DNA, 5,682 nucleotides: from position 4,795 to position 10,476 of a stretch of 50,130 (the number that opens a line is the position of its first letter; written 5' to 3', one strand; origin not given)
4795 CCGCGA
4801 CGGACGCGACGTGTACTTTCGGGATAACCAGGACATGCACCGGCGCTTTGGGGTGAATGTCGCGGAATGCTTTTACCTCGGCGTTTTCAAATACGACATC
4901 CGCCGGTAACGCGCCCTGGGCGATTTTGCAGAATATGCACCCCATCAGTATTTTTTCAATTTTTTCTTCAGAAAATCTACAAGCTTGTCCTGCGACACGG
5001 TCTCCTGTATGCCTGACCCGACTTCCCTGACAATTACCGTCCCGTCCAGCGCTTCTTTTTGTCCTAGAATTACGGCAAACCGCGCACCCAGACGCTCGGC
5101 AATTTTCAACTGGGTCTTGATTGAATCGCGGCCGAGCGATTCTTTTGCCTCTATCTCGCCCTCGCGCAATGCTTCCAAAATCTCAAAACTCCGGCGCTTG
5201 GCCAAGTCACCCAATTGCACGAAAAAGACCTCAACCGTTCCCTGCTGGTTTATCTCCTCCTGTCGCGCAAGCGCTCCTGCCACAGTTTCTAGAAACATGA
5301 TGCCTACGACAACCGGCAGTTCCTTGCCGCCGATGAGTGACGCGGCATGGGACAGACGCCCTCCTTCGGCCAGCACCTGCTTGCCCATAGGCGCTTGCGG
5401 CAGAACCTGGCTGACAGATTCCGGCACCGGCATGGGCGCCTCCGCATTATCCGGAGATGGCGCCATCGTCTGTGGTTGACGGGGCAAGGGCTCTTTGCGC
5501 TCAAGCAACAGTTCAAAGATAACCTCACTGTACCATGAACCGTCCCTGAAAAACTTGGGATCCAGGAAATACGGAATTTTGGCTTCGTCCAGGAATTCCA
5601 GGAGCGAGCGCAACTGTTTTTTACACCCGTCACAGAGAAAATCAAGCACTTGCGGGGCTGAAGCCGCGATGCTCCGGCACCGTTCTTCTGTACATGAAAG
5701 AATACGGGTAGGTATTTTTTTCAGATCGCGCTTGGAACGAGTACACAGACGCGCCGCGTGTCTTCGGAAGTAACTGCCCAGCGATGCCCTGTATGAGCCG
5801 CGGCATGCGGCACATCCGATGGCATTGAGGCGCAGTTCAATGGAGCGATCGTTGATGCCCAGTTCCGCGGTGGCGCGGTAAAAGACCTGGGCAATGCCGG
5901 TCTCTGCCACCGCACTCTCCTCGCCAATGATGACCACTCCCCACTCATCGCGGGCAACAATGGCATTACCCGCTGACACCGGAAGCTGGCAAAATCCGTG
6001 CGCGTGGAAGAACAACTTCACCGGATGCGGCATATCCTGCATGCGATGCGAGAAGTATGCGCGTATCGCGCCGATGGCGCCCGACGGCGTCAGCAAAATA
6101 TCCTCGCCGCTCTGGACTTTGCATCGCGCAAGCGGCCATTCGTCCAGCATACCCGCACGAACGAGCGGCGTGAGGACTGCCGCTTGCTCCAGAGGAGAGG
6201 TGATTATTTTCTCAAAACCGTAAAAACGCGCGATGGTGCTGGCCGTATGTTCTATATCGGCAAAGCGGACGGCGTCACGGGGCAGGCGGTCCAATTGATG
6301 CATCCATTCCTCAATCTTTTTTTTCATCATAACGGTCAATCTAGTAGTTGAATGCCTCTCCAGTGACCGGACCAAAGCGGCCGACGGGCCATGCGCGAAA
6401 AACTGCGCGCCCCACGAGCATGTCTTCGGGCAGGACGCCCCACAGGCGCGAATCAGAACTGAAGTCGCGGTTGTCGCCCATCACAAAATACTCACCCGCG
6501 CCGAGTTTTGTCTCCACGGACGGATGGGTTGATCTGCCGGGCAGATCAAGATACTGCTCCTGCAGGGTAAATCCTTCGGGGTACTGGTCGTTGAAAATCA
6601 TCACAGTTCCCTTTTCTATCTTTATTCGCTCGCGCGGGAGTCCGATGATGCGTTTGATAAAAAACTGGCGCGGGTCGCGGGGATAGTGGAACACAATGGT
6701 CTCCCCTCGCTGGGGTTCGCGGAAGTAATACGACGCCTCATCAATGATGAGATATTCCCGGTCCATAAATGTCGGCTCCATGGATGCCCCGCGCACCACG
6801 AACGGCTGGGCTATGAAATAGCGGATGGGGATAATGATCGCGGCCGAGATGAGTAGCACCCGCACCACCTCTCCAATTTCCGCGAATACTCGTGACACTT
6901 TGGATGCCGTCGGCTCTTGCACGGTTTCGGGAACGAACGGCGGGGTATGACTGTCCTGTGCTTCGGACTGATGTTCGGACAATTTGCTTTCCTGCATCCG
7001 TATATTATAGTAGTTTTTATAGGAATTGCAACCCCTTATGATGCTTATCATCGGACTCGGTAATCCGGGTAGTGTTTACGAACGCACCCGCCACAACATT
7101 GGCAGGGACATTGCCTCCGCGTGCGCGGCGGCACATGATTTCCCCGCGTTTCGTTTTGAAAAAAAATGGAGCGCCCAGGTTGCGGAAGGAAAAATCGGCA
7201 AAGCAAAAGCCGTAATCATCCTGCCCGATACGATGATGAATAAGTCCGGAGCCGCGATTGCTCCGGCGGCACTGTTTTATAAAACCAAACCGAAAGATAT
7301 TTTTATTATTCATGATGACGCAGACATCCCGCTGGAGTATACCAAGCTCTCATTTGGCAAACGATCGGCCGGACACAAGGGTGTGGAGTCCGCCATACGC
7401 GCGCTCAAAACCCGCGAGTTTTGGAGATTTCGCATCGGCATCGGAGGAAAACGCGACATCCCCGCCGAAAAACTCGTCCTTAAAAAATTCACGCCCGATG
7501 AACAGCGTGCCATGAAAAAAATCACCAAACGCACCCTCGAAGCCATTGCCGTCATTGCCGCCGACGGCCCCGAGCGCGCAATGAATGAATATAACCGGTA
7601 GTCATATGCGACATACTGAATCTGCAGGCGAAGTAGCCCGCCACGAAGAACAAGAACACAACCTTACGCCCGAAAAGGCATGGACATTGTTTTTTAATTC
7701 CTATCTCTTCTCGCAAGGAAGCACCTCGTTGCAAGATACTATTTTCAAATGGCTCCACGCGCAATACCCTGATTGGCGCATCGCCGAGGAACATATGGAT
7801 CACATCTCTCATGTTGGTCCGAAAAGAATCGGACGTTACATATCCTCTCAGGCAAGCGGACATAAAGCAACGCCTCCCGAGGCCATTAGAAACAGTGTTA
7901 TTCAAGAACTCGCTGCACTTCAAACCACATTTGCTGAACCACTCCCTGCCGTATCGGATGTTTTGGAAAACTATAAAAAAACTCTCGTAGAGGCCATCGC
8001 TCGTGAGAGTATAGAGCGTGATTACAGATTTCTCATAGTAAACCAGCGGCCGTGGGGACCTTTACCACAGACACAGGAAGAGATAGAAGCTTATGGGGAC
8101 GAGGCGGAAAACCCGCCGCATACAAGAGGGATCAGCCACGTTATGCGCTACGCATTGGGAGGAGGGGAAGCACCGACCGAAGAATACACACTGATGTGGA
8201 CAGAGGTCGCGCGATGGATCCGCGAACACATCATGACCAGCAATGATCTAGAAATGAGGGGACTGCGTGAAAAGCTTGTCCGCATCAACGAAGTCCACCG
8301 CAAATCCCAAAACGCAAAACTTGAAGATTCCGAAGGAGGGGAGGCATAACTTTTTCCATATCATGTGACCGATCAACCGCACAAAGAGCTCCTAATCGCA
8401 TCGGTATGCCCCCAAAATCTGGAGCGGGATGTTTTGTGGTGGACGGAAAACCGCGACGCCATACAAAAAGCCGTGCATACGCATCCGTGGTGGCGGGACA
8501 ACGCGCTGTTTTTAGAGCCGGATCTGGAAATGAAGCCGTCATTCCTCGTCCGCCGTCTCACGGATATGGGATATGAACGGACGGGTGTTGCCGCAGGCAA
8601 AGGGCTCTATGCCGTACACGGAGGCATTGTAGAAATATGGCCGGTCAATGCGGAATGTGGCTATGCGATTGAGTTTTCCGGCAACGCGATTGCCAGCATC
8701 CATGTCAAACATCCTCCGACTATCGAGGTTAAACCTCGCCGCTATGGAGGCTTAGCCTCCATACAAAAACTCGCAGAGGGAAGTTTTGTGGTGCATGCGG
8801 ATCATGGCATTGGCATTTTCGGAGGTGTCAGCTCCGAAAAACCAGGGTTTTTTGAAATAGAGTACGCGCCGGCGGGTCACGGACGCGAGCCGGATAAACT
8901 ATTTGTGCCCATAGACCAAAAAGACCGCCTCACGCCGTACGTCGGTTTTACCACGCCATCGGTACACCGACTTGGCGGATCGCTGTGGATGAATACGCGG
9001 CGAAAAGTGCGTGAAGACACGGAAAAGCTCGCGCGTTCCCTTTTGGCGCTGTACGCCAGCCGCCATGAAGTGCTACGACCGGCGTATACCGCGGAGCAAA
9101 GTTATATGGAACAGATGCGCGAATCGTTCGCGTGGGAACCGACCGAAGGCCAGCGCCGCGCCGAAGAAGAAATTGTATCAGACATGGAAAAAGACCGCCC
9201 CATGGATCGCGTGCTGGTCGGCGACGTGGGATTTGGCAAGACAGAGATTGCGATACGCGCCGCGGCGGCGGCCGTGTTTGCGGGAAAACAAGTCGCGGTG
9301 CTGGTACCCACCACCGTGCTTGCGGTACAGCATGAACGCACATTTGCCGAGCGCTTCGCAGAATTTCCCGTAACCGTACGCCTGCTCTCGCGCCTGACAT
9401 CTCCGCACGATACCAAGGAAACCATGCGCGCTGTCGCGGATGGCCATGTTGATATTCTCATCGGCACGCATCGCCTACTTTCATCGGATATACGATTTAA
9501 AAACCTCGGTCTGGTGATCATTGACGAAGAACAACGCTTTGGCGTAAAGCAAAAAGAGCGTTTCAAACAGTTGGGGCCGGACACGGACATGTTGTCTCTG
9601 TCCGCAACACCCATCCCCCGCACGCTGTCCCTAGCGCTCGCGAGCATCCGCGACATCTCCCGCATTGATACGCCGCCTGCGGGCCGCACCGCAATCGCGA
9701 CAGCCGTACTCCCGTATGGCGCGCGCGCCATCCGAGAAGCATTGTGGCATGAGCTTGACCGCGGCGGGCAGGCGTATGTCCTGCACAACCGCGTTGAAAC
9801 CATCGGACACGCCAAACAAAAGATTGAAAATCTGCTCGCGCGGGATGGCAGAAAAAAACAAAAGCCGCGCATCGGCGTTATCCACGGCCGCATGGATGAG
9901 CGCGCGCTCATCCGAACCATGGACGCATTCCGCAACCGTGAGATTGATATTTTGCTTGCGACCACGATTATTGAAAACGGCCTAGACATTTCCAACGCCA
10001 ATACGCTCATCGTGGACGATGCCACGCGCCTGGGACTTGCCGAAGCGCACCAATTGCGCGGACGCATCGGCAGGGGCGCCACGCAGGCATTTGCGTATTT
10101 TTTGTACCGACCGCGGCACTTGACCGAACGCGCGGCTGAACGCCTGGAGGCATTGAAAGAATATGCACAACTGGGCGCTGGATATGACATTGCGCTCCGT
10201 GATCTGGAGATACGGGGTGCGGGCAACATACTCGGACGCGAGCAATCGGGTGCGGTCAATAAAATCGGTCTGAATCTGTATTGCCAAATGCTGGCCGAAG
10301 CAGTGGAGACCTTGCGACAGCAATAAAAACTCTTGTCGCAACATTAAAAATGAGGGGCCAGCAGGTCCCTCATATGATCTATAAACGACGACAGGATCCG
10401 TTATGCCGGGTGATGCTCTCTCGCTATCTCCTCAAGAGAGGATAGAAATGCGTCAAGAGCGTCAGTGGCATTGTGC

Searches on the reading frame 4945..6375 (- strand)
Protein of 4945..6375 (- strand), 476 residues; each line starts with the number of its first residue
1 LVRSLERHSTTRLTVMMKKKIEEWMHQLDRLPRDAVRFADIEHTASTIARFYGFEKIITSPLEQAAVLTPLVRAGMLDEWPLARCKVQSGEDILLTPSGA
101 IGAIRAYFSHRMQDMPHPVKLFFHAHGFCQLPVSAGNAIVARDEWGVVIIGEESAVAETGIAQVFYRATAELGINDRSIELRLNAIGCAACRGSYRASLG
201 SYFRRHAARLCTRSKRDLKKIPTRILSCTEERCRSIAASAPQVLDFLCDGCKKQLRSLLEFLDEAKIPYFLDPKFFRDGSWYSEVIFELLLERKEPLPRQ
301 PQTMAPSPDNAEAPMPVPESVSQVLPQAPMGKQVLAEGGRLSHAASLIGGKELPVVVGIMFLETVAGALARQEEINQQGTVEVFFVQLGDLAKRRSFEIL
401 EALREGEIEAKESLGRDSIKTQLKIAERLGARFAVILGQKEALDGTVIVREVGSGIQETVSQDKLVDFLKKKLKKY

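Call 56: search_protein_families(library=pfam, proteins=[window:4945-6375:-], max_evalue=0.0001)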
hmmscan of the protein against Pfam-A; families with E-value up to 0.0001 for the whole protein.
window:4945-6375:- (476 aa): 2 families
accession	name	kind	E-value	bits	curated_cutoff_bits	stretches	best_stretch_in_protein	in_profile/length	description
PF03129.25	HGTP_anticodon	-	6.2e-12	45.9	21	1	396-472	18-94/94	Anticodon binding domain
PF13393.11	tRNA-synt_His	-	1.6e-08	34.6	25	1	29-292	4-273/308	Histidyl-tRNA synthetase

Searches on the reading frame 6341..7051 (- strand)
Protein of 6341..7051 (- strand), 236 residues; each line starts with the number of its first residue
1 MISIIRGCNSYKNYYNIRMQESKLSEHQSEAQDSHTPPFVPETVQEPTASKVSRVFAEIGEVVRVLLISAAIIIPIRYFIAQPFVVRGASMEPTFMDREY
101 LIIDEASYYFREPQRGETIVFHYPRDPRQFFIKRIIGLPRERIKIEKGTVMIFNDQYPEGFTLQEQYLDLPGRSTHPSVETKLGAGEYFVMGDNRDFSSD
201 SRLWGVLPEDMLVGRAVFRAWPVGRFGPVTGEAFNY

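Call 56: search_protein_families(library=pfam, proteins=[window:6341-7051:-], max_evalue=0.0001)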
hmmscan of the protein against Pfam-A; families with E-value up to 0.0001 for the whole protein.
window:6341-7051:- (236 aa): 1 family
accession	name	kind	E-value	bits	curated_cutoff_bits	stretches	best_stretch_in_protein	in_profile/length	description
PF10502.14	Peptidase_S26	-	3.7e-43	147.8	22.9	1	61-221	3-168/168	Signal peptidase, peptidase S26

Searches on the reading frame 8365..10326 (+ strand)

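Call 56: search_protein_families(library=pfam, proteins=[window:8365-10326:+], max_evalue=0.0001)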
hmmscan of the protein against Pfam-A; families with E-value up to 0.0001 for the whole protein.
window:8365-10326:+ (653 aa): 5 families
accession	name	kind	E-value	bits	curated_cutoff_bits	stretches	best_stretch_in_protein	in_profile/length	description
PF00270.35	DEAD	-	5.3e-23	82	26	1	280-420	15-163/167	DEAD/DEAH box helicase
PF00271.37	Helicase_C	-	1.2e-19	71.1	23.5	1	458-570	8-108/110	Helicase conserved C-terminal domain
PF17757.6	UvrB_inter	-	6.4e-11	42.7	22.9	1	50-119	3-73/91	UvrB interaction domain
PF02559.22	CarD_TRCF_RID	-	8.9e-10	38.9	23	1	136-193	1-57/57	CarD-like/TRCF RID domain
PF04851.21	ResIII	-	1.2e-07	32.2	22.5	1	259-416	4-162/164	Type III restriction enzyme, res subunit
